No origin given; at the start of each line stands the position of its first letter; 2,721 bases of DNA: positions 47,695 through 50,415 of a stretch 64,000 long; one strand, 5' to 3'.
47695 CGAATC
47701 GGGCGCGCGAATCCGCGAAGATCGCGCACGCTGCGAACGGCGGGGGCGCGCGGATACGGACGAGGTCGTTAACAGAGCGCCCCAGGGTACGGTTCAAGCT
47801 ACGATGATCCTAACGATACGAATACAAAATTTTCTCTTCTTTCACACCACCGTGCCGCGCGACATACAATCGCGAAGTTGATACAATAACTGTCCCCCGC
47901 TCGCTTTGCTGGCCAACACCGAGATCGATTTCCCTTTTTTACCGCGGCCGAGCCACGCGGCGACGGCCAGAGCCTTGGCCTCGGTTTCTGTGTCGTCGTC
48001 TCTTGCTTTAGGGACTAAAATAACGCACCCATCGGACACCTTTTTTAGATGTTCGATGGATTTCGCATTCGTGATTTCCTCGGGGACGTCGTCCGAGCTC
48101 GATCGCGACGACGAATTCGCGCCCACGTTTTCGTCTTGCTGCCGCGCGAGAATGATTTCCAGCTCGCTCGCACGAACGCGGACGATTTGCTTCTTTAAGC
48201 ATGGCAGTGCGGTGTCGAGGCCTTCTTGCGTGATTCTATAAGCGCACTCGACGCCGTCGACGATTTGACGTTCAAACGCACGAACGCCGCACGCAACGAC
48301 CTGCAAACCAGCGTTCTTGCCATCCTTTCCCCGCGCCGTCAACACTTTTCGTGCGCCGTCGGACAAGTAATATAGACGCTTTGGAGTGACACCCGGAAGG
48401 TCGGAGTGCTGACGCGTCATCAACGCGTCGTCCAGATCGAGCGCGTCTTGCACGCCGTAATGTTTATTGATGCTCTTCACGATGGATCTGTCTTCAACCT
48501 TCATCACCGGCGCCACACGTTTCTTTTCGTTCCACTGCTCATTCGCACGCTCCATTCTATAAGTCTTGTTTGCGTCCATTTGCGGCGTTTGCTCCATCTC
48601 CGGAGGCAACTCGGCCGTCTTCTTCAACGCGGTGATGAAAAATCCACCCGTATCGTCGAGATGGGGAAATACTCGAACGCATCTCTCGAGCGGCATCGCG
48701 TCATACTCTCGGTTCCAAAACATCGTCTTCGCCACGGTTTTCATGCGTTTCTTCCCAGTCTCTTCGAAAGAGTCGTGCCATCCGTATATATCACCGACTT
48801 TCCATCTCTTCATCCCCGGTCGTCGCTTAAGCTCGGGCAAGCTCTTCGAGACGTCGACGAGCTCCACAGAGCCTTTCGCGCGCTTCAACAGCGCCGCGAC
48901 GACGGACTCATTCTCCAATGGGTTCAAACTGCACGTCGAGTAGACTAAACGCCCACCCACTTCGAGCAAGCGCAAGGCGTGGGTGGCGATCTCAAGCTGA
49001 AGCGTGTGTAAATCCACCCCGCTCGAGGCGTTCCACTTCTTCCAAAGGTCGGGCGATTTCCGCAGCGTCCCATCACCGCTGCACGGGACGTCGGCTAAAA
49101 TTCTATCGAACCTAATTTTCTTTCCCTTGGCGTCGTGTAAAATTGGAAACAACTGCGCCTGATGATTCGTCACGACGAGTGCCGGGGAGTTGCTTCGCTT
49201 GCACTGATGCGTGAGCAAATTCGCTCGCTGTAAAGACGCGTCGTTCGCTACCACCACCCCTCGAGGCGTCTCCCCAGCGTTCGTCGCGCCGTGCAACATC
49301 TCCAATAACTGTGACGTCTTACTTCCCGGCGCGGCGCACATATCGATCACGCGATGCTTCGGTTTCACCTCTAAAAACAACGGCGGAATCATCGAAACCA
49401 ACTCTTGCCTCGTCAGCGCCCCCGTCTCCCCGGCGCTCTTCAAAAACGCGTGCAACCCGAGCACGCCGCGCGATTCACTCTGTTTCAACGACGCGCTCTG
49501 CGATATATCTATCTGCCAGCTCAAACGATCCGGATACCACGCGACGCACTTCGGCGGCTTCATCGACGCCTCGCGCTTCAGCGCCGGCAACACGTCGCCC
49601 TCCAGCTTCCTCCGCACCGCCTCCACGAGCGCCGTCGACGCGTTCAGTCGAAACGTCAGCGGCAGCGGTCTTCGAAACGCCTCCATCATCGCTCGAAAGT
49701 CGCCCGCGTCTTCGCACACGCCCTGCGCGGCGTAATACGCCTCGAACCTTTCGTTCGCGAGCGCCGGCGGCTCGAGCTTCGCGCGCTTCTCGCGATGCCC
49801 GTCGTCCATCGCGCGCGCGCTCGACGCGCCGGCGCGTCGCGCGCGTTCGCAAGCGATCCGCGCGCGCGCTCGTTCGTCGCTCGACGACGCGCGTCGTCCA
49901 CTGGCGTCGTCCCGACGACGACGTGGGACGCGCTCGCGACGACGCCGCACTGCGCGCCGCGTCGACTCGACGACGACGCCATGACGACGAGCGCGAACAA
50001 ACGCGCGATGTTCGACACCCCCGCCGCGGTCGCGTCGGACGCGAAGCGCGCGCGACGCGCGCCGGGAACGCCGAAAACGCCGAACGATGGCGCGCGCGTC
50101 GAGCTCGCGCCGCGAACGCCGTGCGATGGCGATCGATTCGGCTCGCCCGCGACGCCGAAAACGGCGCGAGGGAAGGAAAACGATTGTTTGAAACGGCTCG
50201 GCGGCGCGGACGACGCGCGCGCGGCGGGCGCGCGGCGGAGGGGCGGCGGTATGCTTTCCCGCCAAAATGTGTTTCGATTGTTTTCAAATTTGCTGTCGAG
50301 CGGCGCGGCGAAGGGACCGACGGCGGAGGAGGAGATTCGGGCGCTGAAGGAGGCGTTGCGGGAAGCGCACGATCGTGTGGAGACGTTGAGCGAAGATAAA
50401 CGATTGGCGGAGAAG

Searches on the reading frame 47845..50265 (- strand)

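Call 46: search_protein_families(library=pfam, proteins=[window:47845-50265:-], max_evalue=0.00001)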
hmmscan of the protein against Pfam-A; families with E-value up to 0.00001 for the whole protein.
window:47845-50265:- (807 aa): 2 families
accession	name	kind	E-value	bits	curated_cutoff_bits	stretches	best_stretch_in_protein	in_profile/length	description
PF01189.24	Methyltr_RsmB-F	-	1.8e-35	122.9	27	1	297-548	3-199/199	16S rRNA methyltransferase RsmB/F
PF25376.1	Pre-PUA_NSUN2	-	2.9e-20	73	24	1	586-690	1-98/99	NSUN2 Pre-PUA domain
